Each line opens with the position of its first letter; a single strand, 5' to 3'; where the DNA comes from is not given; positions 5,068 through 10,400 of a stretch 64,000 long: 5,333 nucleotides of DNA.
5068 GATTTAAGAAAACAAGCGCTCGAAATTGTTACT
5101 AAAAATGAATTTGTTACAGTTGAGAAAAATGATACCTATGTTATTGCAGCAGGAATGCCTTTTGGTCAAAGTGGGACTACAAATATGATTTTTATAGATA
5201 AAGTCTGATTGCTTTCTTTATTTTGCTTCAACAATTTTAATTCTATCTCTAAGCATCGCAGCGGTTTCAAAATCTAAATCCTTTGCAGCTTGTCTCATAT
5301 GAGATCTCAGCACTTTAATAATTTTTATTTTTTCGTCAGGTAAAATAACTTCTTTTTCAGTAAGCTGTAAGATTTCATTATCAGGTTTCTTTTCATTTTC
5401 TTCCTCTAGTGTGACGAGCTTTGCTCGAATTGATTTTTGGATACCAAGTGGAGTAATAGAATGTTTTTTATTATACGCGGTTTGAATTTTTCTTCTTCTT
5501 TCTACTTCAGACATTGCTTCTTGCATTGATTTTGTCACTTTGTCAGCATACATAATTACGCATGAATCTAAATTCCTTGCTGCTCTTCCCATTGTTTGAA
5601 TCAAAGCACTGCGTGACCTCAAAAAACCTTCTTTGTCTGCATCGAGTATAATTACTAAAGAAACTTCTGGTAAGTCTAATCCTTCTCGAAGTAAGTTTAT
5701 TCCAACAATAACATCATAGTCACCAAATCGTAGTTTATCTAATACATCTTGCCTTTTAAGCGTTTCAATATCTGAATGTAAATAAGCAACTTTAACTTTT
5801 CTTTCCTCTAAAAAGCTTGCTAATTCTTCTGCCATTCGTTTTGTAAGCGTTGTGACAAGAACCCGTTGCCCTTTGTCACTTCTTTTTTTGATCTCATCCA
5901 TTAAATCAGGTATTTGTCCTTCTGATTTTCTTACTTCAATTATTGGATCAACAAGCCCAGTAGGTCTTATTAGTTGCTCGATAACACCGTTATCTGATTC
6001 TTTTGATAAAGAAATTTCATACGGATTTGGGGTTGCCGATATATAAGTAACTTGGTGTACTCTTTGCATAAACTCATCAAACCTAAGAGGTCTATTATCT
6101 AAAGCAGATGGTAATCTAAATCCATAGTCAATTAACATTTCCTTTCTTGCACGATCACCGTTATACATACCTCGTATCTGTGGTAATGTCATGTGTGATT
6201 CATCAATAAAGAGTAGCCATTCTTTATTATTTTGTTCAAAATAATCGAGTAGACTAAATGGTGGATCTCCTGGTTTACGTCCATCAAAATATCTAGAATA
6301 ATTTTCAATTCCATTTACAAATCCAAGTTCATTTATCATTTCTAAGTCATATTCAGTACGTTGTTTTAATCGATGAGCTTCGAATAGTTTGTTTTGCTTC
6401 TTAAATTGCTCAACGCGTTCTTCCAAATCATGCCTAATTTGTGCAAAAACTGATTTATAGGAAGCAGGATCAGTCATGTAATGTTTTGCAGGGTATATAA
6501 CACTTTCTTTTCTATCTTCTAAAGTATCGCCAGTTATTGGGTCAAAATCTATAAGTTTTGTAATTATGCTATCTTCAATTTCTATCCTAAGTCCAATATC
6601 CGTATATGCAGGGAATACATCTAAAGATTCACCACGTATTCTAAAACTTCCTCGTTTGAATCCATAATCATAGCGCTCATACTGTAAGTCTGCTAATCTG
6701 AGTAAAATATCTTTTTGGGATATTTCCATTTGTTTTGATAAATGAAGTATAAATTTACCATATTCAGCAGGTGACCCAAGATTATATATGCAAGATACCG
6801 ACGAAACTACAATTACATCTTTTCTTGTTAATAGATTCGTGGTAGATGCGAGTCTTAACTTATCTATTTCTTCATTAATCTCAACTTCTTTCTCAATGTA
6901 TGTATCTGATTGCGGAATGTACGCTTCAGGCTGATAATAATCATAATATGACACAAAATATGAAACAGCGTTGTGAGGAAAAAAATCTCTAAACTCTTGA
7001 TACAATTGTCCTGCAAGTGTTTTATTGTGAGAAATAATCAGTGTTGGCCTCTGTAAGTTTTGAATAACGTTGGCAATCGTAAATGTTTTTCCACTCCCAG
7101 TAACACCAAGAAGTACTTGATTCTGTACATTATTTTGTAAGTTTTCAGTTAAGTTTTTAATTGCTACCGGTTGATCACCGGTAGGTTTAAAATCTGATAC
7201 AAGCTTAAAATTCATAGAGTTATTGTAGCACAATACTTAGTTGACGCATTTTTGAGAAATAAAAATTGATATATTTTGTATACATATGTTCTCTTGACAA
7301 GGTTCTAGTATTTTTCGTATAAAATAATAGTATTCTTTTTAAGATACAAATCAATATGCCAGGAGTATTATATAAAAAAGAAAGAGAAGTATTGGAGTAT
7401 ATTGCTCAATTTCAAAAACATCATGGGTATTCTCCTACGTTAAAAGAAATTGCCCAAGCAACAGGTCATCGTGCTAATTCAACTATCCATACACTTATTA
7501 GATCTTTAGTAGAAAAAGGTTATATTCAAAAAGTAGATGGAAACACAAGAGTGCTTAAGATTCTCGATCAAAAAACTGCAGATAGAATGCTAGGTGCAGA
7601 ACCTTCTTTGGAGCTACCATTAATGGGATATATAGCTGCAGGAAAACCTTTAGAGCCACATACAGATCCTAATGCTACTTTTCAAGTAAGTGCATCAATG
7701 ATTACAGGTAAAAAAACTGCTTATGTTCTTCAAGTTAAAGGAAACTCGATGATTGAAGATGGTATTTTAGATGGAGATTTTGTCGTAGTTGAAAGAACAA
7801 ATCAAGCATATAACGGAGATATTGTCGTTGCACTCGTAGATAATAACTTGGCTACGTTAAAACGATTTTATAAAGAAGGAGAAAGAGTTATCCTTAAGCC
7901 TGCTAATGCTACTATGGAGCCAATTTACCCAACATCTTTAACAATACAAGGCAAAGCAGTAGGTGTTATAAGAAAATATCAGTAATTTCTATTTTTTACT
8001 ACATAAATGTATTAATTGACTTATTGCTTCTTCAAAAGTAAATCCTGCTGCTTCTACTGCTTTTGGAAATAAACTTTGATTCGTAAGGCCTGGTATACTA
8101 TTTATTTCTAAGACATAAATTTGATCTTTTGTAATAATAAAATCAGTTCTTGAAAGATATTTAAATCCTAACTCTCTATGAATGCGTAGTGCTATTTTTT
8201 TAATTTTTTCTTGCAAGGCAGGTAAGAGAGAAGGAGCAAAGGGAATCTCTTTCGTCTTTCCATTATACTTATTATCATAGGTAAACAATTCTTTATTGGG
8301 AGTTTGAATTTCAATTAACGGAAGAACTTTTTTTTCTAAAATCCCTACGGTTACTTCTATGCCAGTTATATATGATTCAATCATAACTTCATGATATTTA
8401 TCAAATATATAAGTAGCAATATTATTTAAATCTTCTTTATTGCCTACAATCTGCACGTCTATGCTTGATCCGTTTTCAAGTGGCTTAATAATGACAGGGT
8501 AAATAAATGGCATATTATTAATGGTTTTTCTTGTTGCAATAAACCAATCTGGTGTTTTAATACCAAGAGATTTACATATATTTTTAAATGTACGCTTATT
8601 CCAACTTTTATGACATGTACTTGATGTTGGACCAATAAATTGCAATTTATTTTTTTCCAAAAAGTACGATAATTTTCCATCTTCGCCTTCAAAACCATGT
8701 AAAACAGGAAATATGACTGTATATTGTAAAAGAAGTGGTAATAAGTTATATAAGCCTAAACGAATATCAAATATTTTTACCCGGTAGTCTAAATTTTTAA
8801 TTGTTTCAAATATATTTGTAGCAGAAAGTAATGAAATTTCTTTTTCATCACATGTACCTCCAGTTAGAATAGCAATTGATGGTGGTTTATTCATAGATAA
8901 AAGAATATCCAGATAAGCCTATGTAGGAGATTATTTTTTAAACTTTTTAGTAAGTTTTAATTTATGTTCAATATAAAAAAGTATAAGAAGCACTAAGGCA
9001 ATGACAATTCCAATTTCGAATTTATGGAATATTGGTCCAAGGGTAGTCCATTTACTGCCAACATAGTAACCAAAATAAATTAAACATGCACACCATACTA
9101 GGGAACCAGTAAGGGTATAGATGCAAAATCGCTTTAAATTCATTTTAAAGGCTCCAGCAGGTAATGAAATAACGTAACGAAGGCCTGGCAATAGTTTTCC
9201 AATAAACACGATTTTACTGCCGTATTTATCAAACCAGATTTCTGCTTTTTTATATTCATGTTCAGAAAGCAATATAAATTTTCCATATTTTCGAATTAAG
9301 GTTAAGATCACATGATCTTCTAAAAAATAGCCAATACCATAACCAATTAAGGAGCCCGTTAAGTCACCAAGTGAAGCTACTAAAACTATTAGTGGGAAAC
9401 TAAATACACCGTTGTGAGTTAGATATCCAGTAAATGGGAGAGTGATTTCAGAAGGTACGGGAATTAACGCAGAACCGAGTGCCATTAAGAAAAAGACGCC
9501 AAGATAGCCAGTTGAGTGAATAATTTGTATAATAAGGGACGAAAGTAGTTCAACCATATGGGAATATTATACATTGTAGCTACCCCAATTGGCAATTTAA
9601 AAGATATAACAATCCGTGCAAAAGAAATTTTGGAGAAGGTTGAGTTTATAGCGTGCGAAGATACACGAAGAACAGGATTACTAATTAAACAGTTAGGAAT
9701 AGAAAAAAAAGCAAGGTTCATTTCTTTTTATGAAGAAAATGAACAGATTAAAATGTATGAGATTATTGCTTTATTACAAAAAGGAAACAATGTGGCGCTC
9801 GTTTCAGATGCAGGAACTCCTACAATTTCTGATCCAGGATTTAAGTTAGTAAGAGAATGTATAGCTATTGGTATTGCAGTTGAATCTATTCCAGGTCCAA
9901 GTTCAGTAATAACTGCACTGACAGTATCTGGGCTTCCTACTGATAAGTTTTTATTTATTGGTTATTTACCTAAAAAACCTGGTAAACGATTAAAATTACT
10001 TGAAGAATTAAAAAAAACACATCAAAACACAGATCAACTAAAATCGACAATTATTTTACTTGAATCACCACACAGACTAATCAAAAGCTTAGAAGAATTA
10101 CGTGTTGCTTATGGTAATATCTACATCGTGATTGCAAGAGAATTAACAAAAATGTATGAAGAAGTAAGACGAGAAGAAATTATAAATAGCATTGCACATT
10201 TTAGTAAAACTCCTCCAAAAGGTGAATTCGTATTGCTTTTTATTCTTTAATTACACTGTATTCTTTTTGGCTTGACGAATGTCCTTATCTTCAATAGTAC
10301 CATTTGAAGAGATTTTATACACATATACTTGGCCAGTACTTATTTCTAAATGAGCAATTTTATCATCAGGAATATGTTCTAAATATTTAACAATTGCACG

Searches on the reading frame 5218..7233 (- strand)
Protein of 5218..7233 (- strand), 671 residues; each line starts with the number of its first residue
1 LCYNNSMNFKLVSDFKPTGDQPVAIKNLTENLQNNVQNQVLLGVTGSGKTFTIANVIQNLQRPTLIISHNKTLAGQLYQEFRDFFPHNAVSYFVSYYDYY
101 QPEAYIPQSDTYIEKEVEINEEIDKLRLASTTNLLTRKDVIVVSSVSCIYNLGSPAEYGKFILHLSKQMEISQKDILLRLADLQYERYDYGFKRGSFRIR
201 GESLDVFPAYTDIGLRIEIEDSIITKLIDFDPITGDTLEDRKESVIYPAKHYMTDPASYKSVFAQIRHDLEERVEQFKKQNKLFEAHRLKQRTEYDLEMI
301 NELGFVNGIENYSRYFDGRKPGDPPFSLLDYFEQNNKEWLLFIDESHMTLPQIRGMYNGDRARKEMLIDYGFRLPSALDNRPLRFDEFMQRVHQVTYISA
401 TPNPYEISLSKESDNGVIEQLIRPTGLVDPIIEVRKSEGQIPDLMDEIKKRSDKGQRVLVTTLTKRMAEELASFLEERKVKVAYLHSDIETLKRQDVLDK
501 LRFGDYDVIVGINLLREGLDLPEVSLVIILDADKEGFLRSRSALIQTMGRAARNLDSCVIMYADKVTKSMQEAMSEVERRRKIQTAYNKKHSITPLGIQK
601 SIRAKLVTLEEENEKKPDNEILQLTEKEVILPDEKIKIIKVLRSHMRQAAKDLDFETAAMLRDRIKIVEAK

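Call 72: search_protein_families(library=pfam, max_evalue=0.001, proteins=[window:5218-7233:-])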
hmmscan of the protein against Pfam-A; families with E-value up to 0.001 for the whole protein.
window:5218-7233:- (671 aa): 6 families
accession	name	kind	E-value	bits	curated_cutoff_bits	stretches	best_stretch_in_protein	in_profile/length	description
PF17757.6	UvrB_inter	-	1.5e-24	86.3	22.9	1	163-252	1-91/91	UvrB interaction domain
PF00271.37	Helicase_C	-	1.7e-22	80.2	23.5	1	443-554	5-109/110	Helicase conserved C-terminal domain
PF12344.14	UvrB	-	1.4e-20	73.3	27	1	561-603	1-43/43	Ultra-violet resistance protein B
PF04851.21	ResIII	-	3.3e-11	43.8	22.5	1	16-90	3-82/164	Type III restriction enzyme, res subunit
PF02151.25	UVR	-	1.5e-07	31.3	21.5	1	637-666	2-31/36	UvrB/uvrC motif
PF00270.35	DEAD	-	9.8e-07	29.1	26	1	21-89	4-73/167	DEAD/DEAH box helicase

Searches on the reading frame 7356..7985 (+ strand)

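Call 72: search_protein_families(library=pfam, max_evalue=0.001, proteins=[window:7356-7985:+])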
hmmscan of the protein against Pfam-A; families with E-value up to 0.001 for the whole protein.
window:7356-7985:+ (209 aa): 4 families
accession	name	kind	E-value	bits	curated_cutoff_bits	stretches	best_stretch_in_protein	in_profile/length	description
PF00717.28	Peptidase_S24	-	2.4e-29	101.8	23.3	1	88-202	1-116/116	Peptidase S24-like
PF01726.22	LexA_DNA_bind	-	5.2e-11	42.6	23.7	1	7-65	6-64/65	LexA DNA binding domain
PF09339.16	HTH_IclR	-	6.3e-05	23.1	22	1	27-60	19-51/52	IclR helix-turn-helix domain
PF03965.22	Penicillinase_R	-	0.00019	22.2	22.6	1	8-61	4-55/115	Penicillinase repressor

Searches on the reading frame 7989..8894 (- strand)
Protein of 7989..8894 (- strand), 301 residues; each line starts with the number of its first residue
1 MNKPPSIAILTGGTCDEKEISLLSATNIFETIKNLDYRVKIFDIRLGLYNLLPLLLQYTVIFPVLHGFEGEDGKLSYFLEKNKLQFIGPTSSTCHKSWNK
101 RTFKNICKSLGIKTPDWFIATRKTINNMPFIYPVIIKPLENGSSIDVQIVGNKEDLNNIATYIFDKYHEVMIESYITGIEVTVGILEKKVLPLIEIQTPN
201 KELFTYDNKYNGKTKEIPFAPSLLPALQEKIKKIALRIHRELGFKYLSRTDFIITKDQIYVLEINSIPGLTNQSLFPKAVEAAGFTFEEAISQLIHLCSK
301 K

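Call 72: search_protein_families(library=pfam, max_evalue=0.001, proteins=[window:7989-8894:-])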
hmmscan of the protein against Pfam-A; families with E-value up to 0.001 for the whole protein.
window:7989-8894:- (301 aa): 6 families
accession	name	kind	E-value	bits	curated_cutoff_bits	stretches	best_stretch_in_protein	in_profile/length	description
PF07478.18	Dala_Dala_lig_C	-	5.1e-42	144.1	24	1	107-295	2-203/204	D-ala D-ala ligase C-terminus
PF01820.27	Dala_Dala_lig_N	-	4.5e-14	53.5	34.6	2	57-89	89-121/121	D-ala D-ala ligase N-terminus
PF02655.19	ATP-grasp_3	-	1.2e-09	38.9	23.2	1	99-266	3-155/160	ATP-grasp domain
PF08443.16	RimK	-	1.6e-06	28.3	21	1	121-273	30-172/188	RimK-like ATP-grasp domain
PF02786.22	CPSase_L_D2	-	5.2e-05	23.3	19.8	1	101-266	3-178/211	Carbamoyl-phosphate synthase L chain, ATP binding domain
PF13535.11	ATP-grasp_4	-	0.00047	20.3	27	0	131-187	2-72/160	ATP-grasp domain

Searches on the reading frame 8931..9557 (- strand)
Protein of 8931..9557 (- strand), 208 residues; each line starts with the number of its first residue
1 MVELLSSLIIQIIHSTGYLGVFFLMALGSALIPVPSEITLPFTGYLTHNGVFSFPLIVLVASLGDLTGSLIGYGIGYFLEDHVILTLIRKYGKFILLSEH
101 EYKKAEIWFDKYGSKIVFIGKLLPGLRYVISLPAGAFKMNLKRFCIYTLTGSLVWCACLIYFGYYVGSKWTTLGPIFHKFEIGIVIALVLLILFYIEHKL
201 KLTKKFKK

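Call 72: search_protein_families(library=pfam, max_evalue=0.001, proteins=[window:8931-9557:-])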
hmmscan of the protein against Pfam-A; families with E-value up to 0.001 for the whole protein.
window:8931-9557:- (208 aa): 1 family
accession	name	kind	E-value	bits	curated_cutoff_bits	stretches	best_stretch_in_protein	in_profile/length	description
PF09335.16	VTT_dom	-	5.3e-22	79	33.9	1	35-164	2-122/123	VTT domain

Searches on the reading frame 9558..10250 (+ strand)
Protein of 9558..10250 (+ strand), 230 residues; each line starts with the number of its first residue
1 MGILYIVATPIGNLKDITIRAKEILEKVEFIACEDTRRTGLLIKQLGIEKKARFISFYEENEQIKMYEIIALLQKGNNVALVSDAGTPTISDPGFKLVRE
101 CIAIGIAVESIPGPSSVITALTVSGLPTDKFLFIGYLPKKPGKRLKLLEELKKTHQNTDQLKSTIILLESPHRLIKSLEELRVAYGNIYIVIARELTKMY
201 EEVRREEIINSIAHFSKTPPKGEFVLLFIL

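Call 72: search_protein_families(library=pfam, max_evalue=0.001, proteins=[window:9558-10250:+])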
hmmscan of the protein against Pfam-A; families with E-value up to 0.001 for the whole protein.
window:9558-10250:+ (230 aa): 1 family
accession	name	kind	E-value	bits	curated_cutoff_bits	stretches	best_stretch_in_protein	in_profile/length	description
PF00590.25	TP_methylase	-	1.7e-29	103.7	27.8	1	4-206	2-206/212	Tetrapyrrole (Corrin/Porphyrin) Methylases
